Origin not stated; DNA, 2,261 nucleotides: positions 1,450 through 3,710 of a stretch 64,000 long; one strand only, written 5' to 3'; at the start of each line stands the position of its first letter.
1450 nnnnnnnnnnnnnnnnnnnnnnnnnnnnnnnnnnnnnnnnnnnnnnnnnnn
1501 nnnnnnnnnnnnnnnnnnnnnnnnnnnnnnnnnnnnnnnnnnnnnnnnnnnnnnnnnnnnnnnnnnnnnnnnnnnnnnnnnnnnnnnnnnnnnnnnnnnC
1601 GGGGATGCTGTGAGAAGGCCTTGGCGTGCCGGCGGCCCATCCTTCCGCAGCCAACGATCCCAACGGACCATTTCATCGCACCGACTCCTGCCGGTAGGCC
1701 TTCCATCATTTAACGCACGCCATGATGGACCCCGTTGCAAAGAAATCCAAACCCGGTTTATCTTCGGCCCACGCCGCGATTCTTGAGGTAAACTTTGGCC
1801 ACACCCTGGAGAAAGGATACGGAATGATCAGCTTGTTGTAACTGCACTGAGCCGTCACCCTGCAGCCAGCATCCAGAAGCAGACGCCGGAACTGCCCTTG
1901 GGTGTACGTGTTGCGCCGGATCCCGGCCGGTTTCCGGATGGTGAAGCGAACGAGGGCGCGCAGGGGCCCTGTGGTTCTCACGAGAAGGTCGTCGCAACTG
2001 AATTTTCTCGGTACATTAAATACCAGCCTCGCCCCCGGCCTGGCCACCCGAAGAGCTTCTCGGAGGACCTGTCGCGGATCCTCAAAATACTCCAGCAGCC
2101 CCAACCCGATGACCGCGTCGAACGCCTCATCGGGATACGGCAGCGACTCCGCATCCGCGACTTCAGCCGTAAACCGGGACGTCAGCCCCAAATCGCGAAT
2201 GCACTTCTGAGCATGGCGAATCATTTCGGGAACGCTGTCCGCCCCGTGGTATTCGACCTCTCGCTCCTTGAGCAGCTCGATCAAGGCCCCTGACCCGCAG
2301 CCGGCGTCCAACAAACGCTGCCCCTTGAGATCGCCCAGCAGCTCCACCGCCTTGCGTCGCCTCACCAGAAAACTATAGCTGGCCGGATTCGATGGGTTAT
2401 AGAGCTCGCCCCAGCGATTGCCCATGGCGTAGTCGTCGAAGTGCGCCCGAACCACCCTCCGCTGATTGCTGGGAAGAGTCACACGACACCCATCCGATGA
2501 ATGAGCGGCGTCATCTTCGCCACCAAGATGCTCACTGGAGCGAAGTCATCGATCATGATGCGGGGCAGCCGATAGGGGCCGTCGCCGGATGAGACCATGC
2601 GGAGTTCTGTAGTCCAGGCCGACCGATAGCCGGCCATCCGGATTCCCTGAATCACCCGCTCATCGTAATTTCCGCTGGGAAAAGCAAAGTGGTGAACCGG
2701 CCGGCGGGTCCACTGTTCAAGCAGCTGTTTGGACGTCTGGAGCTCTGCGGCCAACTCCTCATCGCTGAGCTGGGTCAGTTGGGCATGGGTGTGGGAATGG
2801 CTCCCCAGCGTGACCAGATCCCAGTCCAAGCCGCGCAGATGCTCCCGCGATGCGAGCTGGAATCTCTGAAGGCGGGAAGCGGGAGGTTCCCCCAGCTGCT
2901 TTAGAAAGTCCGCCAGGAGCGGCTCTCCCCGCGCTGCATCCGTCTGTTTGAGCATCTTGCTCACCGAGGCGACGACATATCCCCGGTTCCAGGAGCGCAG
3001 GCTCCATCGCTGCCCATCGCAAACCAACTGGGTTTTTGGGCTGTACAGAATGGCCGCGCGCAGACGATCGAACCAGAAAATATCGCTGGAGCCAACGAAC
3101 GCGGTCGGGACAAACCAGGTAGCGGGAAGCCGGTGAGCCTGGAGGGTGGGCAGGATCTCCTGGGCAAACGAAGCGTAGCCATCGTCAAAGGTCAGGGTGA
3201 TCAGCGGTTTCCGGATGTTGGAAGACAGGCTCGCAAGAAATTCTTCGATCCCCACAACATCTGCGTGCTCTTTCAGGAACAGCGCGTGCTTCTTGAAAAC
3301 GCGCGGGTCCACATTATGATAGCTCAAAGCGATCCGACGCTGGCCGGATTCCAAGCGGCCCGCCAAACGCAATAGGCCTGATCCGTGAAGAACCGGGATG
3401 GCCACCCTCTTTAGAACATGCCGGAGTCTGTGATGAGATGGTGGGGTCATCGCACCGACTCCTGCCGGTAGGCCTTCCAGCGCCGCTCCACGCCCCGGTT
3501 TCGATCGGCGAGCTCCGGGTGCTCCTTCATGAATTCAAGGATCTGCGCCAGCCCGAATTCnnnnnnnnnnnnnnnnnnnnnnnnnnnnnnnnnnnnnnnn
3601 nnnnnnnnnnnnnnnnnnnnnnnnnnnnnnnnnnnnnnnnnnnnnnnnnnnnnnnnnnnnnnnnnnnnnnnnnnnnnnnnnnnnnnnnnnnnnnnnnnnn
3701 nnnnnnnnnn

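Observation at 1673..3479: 33-bp exact direct repeats flank a methyltransferase+deacetylase cassette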

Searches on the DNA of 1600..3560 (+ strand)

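Call 52: search_dna_similar(query=window:1600-3560:+, collection=phages, mode=distant, max_rows=8)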
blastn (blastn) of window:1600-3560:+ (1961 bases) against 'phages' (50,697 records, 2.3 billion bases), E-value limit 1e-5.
No match.
